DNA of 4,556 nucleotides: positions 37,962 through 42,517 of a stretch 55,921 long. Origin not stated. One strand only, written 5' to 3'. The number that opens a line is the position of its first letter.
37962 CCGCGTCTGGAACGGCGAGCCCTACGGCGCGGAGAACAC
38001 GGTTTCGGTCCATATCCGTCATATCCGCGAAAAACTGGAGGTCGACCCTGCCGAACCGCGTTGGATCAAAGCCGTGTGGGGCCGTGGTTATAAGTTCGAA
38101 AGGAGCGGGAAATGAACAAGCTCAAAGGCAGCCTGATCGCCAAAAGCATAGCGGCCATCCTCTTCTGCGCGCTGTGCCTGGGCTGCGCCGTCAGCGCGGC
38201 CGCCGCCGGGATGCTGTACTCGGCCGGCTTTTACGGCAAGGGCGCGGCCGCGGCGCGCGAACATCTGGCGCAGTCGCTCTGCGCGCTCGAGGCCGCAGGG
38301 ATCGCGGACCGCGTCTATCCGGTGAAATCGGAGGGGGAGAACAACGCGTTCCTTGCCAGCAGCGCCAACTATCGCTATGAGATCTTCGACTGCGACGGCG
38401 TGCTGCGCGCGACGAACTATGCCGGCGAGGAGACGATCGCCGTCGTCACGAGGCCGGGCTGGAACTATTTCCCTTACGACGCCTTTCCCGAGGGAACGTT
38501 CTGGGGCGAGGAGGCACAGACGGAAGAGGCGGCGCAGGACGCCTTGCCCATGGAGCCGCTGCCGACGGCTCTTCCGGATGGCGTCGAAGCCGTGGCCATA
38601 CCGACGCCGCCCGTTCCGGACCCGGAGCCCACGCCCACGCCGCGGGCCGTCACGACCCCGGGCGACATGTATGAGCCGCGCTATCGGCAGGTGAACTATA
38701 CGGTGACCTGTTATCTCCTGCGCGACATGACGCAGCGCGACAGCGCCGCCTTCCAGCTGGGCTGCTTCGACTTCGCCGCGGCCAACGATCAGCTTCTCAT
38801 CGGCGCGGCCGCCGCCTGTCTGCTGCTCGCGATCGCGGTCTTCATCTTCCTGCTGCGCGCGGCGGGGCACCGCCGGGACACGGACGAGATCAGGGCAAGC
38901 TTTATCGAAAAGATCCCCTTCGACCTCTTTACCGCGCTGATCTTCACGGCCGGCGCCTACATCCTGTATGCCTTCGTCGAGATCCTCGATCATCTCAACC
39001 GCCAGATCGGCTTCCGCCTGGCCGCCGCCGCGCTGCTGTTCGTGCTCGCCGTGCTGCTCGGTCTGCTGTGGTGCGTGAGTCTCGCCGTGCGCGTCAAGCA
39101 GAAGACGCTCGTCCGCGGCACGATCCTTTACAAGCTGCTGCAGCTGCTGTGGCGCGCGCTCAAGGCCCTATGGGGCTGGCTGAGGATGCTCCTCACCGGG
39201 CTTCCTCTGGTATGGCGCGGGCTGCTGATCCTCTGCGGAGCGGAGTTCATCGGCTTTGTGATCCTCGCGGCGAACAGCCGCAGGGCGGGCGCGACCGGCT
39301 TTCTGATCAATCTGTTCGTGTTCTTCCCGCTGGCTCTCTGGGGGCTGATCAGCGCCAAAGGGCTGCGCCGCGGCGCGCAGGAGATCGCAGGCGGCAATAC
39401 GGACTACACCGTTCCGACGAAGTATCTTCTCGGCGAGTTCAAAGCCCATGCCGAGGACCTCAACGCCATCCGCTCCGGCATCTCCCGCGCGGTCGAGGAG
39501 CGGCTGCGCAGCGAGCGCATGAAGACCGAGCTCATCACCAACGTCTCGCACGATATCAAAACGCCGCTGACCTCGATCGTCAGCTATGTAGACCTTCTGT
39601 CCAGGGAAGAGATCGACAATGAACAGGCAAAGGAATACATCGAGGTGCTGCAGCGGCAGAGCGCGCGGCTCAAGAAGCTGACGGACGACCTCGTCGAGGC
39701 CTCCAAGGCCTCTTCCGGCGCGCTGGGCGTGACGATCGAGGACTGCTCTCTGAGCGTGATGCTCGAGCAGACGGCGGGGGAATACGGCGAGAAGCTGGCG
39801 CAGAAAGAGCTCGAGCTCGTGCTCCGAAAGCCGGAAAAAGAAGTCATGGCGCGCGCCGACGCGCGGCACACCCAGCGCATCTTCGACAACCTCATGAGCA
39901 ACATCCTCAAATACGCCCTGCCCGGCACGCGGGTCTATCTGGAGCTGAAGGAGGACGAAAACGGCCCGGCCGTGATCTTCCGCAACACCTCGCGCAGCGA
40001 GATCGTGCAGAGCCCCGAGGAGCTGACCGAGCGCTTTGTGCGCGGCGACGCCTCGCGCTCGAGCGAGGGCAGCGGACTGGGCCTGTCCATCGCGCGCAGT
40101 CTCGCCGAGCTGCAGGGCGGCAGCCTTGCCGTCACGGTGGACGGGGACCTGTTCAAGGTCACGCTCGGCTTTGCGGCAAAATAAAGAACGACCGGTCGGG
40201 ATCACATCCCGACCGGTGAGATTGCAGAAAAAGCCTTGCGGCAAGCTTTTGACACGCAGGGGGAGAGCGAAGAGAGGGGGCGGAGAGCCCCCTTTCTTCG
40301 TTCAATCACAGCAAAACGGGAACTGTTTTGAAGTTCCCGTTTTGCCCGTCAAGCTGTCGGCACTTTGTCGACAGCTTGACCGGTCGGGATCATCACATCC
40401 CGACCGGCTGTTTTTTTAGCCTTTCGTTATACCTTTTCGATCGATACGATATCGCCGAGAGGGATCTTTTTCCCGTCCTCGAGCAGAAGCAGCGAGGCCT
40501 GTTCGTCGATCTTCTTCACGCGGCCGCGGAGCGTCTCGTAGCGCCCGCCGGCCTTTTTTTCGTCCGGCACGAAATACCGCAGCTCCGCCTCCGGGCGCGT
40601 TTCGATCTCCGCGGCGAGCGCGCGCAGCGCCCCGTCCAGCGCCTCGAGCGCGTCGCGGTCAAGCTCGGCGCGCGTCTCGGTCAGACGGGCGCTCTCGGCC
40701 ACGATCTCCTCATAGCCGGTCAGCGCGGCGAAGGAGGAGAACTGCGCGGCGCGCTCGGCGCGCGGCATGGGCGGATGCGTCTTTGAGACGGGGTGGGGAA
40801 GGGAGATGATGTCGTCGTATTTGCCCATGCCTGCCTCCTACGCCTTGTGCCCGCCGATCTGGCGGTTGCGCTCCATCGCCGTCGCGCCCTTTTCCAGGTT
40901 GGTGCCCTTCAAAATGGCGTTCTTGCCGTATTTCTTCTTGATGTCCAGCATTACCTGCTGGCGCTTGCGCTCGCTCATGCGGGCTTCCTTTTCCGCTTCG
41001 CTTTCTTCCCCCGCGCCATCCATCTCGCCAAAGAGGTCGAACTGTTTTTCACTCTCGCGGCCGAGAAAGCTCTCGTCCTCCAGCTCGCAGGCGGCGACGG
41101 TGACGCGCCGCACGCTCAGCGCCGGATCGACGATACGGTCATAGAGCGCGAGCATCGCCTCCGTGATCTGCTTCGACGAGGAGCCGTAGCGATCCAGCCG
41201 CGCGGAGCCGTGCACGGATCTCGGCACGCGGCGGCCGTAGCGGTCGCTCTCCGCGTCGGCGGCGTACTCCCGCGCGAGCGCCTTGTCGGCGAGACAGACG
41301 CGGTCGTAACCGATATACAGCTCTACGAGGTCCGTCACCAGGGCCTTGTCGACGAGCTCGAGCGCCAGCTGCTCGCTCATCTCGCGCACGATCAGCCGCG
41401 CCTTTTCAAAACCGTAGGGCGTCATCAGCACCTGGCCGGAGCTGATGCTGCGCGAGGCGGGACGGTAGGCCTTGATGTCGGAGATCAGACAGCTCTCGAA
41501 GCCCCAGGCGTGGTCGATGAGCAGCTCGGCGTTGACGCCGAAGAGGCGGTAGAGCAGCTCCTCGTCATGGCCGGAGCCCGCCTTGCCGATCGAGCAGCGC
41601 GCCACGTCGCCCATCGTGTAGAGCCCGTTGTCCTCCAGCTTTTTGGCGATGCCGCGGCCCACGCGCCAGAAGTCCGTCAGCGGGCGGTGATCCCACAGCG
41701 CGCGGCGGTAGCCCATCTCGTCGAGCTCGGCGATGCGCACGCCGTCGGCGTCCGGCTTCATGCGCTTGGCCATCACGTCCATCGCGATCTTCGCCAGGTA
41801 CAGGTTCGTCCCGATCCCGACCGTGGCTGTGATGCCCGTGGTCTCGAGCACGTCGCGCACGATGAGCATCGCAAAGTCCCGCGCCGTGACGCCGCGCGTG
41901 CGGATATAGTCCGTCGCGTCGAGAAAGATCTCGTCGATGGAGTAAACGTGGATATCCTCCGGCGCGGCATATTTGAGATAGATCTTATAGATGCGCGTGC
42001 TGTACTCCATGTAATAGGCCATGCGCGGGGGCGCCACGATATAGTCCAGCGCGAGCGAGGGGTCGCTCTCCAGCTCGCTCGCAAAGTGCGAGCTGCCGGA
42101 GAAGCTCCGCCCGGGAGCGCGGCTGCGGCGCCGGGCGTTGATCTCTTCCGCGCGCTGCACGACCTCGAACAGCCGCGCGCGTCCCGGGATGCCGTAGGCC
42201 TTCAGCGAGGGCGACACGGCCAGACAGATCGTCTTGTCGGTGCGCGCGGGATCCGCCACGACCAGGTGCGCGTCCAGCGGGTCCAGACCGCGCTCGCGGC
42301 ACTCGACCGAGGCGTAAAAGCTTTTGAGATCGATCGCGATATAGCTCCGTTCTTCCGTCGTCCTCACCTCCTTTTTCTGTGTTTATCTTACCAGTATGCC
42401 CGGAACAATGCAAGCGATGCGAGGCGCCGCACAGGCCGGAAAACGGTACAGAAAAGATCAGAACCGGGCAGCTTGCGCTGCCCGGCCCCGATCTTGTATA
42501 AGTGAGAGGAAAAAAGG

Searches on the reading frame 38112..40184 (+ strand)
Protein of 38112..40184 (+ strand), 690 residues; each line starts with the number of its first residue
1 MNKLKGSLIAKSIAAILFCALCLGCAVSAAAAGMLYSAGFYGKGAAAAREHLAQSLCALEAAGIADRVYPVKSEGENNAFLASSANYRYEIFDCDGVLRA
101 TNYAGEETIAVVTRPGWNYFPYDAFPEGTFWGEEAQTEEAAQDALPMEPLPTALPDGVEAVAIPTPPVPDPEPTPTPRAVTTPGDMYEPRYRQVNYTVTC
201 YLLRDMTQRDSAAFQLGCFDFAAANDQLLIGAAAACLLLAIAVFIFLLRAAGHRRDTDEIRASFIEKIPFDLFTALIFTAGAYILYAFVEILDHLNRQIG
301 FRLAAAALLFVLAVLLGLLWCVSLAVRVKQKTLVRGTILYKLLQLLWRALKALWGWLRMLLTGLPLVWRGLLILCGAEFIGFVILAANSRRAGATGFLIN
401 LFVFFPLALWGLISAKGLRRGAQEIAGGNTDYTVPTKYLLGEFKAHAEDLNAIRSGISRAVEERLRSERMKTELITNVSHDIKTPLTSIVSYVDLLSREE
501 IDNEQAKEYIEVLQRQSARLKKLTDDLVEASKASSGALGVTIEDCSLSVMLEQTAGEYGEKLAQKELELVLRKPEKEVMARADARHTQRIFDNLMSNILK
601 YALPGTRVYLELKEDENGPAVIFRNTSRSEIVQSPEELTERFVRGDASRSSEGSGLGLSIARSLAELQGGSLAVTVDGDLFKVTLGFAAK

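Call 9: search_protein_families(library=pfam, proteins=[window:38112-40184:+], max_evalue=0.001)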
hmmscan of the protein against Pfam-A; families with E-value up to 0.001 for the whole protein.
window:38112-40184:+ (690 aa): 2 families
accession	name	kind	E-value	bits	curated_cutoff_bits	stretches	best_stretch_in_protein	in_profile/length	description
PF00512.31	HisKA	-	8.2e-17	61.5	26.9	1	470-536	1-66/66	His Kinase A (phospho-acceptor) domain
PF02518.31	HATPase_c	-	2.5e-12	47.6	26.4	1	583-677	2-97/111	Histidine kinase-, DNA gyrase B-, and HSP90-like ATPase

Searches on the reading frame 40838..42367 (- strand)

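Call 9: search_protein_families(library=pfam, proteins=[window:40838-42367:-], max_evalue=0.001)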
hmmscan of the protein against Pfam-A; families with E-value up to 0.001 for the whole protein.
window:40838-42367:- (509 aa): 2 families
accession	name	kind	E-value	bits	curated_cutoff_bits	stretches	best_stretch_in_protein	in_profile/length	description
PF00817.25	IMS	-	4.1e-27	95.4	23.2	1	12-197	1-148/148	impB/mucB/samB family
PF11799.13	IMS_C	-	2.4e-08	34.8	20.7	1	306-433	2-103/109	impB/mucB/samB family C-terminal domain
